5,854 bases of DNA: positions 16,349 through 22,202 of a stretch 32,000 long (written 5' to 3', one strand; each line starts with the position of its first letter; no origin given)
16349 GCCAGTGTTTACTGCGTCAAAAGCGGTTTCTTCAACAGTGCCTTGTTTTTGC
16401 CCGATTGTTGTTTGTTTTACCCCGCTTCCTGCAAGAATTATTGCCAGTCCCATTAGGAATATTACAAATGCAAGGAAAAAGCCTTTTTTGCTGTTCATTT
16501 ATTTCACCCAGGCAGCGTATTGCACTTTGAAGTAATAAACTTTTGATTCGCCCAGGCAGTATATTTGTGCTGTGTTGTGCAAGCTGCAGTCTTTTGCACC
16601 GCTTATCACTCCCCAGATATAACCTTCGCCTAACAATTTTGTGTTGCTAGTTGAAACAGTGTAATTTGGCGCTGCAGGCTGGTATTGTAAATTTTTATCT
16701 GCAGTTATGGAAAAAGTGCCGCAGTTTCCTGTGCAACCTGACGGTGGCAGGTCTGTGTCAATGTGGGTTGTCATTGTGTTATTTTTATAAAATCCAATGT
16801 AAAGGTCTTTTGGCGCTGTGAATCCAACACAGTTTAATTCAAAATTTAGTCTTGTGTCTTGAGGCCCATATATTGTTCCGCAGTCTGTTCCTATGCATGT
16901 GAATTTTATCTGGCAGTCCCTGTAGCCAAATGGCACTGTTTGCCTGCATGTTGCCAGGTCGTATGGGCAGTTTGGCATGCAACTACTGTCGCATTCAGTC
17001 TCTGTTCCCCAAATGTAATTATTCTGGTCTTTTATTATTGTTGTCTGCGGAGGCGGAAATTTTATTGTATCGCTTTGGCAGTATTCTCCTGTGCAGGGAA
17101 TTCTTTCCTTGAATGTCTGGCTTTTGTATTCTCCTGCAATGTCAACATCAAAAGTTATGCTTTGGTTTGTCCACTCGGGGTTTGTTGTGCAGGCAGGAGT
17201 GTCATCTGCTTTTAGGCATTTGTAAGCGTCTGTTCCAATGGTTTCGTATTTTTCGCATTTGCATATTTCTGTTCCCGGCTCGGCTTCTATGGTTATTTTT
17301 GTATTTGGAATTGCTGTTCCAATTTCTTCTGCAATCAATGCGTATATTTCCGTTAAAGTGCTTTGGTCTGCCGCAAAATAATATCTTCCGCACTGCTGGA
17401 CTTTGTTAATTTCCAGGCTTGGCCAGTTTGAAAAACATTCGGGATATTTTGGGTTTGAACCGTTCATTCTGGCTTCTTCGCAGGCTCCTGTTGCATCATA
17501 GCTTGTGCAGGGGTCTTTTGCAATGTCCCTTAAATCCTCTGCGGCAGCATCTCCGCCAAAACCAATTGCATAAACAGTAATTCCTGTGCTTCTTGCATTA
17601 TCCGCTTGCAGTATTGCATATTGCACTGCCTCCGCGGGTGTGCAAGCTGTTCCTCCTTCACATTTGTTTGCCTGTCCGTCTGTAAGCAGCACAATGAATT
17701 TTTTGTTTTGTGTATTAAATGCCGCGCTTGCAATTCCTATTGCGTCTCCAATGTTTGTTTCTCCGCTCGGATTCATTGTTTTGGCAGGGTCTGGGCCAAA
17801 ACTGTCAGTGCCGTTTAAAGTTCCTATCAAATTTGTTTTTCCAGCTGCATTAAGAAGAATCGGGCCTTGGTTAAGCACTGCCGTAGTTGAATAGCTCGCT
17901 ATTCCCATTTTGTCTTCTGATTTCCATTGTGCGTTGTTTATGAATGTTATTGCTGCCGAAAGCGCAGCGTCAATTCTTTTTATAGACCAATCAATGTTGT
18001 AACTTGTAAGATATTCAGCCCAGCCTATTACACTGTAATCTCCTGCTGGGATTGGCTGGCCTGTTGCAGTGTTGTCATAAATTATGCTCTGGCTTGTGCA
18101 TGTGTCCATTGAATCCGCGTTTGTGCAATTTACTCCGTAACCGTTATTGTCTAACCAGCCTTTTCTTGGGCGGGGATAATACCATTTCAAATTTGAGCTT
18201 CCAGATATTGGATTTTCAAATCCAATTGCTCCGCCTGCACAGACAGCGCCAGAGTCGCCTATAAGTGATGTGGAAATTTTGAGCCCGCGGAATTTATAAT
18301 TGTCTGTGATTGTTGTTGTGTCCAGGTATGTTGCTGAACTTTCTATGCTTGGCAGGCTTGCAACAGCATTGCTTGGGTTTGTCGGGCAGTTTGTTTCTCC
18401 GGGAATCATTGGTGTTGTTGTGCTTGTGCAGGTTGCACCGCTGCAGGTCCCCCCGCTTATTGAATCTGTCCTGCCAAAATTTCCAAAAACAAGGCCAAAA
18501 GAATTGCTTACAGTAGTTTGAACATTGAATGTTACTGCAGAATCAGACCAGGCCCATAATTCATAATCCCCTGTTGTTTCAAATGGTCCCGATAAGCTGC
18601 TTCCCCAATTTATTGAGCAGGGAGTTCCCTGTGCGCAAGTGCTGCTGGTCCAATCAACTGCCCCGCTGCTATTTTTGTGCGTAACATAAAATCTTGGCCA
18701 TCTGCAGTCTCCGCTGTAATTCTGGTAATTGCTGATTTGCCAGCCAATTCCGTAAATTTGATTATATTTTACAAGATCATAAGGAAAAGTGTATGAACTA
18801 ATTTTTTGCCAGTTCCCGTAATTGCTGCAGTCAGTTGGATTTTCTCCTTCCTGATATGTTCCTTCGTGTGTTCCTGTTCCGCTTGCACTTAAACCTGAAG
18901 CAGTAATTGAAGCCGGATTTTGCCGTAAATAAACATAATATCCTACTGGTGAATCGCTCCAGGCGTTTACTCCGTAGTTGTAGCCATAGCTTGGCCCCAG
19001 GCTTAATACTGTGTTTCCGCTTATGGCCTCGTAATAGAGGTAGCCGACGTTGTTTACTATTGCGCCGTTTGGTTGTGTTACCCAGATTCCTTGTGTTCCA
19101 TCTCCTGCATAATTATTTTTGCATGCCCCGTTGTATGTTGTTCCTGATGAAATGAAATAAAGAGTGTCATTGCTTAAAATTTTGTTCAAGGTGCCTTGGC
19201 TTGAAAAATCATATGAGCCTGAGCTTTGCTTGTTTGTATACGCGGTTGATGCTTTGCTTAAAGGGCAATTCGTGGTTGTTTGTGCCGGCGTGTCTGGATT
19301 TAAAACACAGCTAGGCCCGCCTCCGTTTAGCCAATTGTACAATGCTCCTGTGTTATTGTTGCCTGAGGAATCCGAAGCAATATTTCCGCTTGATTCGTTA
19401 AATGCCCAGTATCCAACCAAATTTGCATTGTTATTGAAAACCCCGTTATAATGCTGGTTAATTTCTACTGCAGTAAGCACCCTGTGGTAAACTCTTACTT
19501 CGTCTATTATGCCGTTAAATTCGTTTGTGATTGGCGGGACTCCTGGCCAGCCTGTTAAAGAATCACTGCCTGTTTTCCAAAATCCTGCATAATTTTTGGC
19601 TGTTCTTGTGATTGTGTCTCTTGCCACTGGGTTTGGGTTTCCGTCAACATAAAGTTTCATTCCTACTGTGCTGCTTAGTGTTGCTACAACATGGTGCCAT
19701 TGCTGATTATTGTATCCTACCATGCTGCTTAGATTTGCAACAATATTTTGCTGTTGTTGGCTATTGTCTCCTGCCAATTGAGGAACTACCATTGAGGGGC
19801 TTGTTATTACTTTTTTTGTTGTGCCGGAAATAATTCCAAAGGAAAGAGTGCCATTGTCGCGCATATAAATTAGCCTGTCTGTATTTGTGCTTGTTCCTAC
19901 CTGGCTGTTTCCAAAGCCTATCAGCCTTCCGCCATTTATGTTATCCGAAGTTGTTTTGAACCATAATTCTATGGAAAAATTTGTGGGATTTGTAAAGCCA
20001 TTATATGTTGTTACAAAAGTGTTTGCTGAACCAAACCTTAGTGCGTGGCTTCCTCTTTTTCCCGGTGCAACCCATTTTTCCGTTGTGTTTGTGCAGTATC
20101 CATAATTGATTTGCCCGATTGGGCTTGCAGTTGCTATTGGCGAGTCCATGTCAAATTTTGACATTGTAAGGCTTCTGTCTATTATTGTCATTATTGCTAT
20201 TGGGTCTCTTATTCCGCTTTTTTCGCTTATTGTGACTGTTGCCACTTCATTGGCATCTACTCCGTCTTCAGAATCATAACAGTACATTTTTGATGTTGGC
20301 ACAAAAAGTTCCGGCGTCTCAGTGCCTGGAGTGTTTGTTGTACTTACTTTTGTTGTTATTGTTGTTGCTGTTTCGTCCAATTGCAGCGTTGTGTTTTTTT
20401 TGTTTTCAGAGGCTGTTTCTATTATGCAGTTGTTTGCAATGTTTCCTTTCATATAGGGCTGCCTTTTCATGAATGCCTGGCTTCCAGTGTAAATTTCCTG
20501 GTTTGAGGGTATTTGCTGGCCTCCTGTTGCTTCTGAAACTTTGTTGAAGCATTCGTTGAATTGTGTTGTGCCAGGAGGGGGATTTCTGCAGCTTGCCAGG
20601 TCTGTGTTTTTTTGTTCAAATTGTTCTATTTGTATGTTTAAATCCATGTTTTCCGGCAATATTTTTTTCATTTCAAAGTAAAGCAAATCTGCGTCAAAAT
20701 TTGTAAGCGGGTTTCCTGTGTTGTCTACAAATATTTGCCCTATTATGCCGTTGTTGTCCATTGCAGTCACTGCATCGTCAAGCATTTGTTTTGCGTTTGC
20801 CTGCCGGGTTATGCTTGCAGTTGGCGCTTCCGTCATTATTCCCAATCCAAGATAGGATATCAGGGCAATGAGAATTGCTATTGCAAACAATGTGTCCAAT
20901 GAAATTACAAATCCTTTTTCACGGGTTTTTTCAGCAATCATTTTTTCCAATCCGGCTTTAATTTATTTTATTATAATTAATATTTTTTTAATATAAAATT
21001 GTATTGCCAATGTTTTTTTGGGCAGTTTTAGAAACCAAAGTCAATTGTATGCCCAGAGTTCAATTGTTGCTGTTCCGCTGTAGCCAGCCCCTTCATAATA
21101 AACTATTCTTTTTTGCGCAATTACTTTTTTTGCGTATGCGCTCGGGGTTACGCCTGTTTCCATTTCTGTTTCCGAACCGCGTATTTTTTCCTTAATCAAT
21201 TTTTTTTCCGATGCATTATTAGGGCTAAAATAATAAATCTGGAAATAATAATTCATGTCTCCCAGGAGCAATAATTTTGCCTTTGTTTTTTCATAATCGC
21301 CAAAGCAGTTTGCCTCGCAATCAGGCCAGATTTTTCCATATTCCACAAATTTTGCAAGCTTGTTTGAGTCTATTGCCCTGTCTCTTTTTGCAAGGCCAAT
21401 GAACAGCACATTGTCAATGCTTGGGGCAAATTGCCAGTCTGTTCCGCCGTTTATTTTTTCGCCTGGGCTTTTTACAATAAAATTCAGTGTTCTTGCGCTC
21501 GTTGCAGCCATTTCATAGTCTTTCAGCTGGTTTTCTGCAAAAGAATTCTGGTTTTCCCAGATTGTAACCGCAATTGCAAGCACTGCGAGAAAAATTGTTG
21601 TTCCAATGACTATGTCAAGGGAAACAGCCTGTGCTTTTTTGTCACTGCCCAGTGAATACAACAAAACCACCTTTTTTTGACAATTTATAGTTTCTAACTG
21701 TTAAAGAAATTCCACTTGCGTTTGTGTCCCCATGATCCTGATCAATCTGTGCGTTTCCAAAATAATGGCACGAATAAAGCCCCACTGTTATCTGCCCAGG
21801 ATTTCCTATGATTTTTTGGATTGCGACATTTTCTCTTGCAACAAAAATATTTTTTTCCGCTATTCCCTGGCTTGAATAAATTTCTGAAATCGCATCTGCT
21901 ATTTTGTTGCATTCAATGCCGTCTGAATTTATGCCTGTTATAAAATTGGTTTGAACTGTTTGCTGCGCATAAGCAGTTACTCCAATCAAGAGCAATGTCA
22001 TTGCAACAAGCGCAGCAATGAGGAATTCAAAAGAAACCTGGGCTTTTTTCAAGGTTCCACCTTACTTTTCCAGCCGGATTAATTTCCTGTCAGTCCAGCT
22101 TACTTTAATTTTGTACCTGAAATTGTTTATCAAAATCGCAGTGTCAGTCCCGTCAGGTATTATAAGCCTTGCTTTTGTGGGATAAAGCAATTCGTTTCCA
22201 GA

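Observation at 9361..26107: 17-kb co-directional Epd/Tad-like archaeal type IV pilus operon with an uncharacterised accessory set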

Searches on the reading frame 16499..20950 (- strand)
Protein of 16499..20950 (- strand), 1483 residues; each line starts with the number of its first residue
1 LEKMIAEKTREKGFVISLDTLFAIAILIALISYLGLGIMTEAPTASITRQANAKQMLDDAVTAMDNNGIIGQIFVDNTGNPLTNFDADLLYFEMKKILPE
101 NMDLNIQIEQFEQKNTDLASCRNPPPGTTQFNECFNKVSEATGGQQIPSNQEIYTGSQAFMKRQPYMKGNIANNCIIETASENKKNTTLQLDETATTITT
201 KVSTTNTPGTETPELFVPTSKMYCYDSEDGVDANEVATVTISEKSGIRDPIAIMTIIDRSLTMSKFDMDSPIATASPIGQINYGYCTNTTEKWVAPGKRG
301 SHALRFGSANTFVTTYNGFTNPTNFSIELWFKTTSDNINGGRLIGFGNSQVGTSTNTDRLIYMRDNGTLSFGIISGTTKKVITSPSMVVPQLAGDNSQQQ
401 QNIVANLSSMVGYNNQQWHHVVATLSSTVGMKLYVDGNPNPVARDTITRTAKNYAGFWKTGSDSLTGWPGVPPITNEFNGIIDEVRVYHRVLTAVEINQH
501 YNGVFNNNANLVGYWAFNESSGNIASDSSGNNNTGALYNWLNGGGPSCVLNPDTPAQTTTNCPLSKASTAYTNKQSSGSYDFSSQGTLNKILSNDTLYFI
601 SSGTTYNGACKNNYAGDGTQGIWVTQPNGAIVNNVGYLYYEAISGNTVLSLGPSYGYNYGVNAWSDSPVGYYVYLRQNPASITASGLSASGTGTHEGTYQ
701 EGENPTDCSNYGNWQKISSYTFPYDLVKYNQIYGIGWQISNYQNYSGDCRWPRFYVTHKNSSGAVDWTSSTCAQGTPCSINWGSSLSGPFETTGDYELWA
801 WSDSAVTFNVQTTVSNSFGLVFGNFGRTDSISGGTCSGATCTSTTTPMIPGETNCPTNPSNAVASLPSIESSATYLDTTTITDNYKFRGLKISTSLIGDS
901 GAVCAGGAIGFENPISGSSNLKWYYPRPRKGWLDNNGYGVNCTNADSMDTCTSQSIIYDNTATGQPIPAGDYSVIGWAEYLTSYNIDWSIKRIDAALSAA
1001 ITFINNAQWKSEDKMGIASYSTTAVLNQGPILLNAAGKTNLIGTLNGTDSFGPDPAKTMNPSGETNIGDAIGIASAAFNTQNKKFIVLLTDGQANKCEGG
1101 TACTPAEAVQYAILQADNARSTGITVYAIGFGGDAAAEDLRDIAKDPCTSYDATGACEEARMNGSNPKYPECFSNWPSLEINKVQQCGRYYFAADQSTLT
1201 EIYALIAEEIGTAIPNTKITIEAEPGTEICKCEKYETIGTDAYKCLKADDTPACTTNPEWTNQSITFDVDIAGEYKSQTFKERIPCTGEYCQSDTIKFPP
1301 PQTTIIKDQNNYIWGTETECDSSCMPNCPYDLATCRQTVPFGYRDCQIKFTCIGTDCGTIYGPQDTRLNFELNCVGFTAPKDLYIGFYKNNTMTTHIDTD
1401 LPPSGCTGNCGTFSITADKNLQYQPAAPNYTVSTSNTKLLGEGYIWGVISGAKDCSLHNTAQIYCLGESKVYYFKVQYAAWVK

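Call 4: search_protein_families(library=pfam, proteins=[window:16499-20950:-], max_evalue=0.01)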
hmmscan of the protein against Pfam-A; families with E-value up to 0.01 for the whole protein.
window:16499-20950:- (1483 aa): 4 families
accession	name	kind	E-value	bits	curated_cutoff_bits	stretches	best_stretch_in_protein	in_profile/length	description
PF13385.13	Laminin_G_3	-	6e-16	59.4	27.6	1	313-498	7-151/151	Concanavalin A-like lectin/glucanases superfamily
PF00092.34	VWA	-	6.2e-09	36.8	23.8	1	1039-1148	62-155/174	von Willebrand factor type A domain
PF13519.12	VWA_2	-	7.1e-07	30.3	27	1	989-1093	17-107/107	von Willebrand factor type A domain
PF07953.20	Toxin_R_bind_N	-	0.0009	19.4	23.8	1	315-438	48-146/191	Clostridium neurotoxin, N-terminal receptor binding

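Call 5: search_protein_families(library=ncbifam, proteins=[window:16499-20950:-], max_evalue=0.01)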
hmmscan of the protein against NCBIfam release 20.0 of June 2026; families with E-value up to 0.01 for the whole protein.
window:16499-20950:- (1483 aa): 0 families

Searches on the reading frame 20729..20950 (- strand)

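Call 35: search_protein_families(library=pfam, proteins=[window:20729-20950:-], max_evalue=10)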
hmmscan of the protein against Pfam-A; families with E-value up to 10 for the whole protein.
seq(74 aa): 1 family
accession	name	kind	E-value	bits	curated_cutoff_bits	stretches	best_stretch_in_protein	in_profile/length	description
PF19360.4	TadB_TadC_N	-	0.065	13.4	27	1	3-45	76-118/143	TadB/TadC N-terminal domain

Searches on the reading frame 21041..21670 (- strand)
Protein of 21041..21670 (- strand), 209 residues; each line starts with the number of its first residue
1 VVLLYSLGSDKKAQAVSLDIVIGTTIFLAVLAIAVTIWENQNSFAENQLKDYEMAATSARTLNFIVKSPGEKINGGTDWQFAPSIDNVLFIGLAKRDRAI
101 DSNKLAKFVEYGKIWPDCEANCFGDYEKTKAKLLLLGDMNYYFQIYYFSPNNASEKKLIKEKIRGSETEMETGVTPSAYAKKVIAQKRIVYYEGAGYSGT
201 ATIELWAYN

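Call 4: search_protein_families(library=pfam, proteins=[window:21041-21670:-], max_evalue=0.01)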
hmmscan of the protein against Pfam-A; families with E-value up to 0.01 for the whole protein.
window:21041-21670:- (209 aa): 0 families

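Call 5: search_protein_families(library=ncbifam, proteins=[window:21041-21670:-], max_evalue=0.01)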
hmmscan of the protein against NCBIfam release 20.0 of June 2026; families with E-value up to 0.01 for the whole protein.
window:21041-21670:- (209 aa): 0 families

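Call 35: search_protein_families(library=pfam, proteins=[window:21041-21670:-], max_evalue=10)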
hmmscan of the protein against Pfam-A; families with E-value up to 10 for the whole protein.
window:21041-21670:- (209 aa): 1 family
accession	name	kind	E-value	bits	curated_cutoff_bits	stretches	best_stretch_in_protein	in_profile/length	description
PF23958.1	DUF7287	-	0.061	14.3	27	1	12-38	3-28/157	Family of unknown function (DUF7287)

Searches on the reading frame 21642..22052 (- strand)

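Call 4: search_protein_families(library=pfam, proteins=[window:21642-22052:-], max_evalue=0.01)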
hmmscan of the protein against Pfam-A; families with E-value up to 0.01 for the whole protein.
window:21642-22052:- (136 aa): 0 families

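Call 5: search_protein_families(library=ncbifam, proteins=[window:21642-22052:-], max_evalue=0.01)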
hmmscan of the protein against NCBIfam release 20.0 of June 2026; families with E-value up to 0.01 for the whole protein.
window:21642-22052:- (136 aa): 0 families

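Call 35: search_protein_families(library=pfam, proteins=[window:21642-22052:-], max_evalue=10)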
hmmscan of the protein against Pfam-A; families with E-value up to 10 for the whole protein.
window:21642-22052:- (136 aa): 2 families
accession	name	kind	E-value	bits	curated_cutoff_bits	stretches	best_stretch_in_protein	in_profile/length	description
PF18626.7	Gln_deamidase_2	-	0.21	12.3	25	1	30-83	10-60/106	Glutaminase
PF04021.17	Class_IIIsignal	-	2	8.9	23.7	1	2-12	1-11/27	Class III signal peptide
